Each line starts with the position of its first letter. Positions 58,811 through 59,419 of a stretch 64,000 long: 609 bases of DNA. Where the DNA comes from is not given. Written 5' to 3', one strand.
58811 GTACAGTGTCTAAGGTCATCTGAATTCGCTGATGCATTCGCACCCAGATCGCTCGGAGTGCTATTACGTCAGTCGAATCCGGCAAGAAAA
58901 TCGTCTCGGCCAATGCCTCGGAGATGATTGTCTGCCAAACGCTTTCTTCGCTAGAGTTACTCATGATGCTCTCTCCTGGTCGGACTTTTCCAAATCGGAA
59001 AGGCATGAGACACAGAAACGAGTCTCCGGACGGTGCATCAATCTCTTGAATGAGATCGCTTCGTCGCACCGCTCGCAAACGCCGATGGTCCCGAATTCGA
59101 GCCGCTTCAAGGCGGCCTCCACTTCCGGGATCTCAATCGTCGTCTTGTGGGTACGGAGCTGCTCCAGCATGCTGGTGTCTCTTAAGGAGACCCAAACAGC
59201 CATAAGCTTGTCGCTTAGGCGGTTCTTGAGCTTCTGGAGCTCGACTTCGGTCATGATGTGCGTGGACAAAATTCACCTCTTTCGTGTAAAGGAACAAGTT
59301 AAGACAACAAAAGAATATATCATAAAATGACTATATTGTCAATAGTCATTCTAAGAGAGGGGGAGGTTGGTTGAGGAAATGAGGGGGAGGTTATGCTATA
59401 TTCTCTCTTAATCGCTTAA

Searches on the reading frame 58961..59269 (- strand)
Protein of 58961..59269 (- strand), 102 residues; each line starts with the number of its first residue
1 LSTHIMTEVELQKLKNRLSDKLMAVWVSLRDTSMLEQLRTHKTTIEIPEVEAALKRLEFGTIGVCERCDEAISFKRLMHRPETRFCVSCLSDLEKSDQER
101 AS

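Call 62: search_protein_families(library=pfam, proteins=[window:58961-59269:-], max_evalue=0.0001)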
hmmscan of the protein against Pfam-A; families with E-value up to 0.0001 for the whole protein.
window:58961-59269:- (102 aa): 1 family
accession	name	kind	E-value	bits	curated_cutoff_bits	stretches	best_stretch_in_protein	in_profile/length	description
PF01258.23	zf-dskA_traR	-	2.4e-09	37.5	24.9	1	61-95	2-36/36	Prokaryotic dksA/traR C4-type zinc finger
